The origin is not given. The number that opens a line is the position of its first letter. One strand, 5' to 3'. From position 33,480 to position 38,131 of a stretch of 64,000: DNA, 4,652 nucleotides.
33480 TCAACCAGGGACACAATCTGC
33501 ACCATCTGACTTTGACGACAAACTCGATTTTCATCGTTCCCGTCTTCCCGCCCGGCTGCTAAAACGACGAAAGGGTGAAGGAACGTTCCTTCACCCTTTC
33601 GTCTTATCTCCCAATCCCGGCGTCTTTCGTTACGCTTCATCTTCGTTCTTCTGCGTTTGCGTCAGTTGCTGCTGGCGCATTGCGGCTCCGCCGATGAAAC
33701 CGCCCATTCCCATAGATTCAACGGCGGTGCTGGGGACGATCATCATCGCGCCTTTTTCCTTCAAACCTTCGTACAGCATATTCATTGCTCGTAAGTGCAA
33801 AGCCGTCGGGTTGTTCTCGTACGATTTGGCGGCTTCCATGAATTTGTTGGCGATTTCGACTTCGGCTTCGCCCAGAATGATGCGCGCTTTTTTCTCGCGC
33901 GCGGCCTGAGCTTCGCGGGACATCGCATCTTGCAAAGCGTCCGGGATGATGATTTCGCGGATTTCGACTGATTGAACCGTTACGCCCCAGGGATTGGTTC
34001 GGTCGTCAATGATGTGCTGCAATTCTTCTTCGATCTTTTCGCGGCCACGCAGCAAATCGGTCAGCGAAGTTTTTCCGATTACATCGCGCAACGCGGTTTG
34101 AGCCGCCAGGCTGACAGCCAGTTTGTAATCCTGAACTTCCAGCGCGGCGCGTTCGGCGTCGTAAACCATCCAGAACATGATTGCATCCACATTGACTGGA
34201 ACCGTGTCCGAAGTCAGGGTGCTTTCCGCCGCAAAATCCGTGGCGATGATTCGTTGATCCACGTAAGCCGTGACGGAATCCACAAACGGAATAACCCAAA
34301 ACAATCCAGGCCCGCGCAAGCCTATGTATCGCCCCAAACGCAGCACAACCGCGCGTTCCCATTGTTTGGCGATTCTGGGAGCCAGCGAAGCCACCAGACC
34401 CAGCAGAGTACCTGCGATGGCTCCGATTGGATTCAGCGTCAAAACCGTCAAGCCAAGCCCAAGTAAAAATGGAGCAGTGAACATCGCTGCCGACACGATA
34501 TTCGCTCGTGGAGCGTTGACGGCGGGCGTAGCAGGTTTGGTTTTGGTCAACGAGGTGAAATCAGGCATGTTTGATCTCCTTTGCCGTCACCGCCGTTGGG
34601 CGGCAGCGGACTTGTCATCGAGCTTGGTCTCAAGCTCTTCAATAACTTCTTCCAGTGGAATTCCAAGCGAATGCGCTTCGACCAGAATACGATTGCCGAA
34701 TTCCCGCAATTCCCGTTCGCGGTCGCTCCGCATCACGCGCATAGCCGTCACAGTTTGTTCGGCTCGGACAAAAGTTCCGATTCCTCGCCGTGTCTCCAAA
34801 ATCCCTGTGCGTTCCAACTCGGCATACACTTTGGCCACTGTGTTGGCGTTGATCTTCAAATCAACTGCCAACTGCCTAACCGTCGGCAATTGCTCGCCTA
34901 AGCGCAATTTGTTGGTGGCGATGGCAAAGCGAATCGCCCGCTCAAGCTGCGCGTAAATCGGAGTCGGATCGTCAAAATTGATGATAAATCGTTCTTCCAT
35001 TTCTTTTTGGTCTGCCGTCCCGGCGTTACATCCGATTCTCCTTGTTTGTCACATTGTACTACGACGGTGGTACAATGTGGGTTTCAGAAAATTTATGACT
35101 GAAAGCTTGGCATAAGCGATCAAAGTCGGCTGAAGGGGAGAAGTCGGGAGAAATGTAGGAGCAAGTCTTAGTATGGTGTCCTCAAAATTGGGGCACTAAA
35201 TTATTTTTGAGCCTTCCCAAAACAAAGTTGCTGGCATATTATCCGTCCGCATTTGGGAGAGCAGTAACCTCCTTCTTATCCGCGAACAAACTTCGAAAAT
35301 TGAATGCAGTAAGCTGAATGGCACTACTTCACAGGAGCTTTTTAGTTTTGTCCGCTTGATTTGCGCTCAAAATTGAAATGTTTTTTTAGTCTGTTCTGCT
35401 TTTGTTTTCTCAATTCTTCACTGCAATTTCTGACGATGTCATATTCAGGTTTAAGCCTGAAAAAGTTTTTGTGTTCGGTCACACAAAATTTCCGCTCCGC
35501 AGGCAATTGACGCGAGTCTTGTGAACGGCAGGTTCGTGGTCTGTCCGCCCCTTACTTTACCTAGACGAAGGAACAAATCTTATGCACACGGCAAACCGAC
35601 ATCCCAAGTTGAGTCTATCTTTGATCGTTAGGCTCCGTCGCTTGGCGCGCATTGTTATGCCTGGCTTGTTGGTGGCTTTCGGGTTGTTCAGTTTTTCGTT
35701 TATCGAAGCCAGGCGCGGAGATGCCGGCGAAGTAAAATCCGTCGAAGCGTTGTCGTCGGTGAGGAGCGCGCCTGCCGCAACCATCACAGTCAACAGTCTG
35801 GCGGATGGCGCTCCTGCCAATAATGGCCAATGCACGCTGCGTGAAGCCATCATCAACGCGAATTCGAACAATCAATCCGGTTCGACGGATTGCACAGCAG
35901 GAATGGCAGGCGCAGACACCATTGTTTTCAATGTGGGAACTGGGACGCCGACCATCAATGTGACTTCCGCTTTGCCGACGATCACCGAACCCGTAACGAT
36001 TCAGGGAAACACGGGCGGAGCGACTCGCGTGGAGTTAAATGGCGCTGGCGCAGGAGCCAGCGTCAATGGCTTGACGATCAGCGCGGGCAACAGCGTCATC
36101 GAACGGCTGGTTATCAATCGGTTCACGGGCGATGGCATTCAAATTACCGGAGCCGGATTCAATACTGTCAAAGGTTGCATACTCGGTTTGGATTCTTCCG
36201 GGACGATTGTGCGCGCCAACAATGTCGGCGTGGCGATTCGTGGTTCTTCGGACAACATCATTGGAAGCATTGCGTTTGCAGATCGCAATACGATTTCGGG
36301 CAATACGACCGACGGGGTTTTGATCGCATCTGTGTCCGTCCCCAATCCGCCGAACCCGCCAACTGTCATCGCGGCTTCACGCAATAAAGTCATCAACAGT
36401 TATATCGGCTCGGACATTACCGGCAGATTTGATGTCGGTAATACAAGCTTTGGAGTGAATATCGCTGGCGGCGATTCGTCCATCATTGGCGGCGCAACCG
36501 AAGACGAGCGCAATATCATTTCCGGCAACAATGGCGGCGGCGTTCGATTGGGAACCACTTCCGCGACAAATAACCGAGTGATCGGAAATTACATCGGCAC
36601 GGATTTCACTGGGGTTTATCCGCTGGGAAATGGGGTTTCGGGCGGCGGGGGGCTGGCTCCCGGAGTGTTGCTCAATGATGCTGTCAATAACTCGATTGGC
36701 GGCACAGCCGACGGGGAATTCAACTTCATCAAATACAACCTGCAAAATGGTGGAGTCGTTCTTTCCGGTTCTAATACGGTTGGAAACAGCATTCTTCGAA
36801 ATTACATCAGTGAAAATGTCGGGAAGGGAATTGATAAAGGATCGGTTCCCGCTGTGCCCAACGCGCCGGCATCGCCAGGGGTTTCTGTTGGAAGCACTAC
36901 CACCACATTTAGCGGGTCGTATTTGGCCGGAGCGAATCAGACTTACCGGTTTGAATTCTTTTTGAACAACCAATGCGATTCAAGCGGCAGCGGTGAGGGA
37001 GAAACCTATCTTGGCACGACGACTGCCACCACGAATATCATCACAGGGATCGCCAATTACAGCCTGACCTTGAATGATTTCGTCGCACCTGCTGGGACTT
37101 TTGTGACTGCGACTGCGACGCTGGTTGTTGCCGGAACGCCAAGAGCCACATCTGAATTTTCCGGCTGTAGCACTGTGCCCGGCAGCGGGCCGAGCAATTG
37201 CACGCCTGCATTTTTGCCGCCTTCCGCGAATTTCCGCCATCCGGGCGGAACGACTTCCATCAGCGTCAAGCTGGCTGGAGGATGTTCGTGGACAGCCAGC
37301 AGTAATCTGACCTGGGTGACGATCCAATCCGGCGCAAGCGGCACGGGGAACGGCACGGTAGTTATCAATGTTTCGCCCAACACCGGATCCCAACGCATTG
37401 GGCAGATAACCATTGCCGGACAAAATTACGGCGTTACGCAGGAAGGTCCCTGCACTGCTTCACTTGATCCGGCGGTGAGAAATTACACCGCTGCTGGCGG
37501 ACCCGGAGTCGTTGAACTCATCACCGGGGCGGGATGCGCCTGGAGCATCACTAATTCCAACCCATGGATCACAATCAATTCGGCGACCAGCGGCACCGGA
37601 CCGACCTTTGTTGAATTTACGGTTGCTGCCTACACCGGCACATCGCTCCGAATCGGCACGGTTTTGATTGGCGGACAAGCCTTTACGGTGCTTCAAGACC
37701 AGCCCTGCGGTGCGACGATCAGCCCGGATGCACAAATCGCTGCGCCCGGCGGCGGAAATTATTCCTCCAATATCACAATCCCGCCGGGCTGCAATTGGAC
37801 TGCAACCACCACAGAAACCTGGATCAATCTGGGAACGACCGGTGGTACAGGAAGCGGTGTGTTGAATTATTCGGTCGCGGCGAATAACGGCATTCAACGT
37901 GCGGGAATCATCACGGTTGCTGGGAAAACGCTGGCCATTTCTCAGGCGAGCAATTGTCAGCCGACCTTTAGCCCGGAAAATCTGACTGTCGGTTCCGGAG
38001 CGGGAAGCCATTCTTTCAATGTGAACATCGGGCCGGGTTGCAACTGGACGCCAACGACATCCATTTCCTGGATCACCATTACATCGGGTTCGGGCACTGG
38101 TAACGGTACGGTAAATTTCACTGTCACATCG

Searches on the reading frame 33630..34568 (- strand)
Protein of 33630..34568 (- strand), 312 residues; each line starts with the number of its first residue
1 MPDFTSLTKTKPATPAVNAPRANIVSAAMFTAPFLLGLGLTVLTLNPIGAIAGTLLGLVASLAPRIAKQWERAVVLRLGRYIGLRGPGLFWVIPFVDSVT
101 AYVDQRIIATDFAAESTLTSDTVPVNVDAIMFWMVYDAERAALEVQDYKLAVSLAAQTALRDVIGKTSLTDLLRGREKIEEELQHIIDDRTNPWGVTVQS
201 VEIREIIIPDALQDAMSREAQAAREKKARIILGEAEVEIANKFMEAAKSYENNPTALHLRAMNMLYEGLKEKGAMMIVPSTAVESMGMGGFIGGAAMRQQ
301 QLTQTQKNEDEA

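Call 18: search_protein_families(library=pfam, proteins=[window:33630-34568:-], max_evalue=0.001)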
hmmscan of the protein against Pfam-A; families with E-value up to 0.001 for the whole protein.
window:33630-34568:- (312 aa): 1 family
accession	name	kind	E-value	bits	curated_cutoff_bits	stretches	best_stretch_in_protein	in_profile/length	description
PF01145.31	Band_7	-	1.6e-38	132.9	23.6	1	66-236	2-175/176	SPFH domain / Band 7 family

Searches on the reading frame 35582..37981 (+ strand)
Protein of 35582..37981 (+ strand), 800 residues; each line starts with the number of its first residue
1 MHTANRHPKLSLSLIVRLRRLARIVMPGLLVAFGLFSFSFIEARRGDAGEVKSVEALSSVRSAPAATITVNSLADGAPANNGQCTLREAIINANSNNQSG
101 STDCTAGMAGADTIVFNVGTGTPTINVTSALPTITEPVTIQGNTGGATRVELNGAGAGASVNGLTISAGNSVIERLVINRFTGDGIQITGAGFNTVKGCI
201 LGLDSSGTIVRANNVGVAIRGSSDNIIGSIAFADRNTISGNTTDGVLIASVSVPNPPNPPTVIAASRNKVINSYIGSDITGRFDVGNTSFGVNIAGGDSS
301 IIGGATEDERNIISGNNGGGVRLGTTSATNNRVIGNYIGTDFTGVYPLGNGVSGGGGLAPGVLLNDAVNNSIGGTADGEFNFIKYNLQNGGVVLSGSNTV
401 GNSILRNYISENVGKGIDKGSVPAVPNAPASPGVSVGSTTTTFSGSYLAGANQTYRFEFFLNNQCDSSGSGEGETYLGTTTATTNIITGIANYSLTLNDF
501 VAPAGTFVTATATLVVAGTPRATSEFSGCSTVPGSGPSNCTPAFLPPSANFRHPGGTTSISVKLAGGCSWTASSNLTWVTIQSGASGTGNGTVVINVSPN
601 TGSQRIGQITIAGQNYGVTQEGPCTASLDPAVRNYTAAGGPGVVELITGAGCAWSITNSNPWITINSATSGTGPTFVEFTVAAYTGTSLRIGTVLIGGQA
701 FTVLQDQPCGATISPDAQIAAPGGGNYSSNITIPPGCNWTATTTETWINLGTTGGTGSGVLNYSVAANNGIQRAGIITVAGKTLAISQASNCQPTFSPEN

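Call 71: search_protein_families(library=pfam, proteins=[window:35582-37981:+], max_evalue=1)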
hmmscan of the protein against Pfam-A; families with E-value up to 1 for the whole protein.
window:35582-37981:+ (800 aa): 2 families
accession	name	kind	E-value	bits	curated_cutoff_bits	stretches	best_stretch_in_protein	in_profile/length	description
PF13004.13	BACON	-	1.4e-09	38.2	25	3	569-620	2-60/61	Putative binding domain, N-terminal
PF19190.6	BACON_2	-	1.8e-08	34.6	25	3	557-615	18-82/94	Viral BACON domain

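Call 72: search_protein_families(library=ncbifam, proteins=[window:35582-37981:+], max_evalue=1)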
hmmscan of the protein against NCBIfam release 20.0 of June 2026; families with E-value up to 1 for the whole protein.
window:35582-37981:+ (800 aa): 1 family
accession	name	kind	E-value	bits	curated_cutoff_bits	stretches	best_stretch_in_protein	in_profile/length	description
TIGR04214.1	CSLREA_Nterm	domain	4.8e-09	35.9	25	1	68-94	1-27/27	CSLREA domain-containing protein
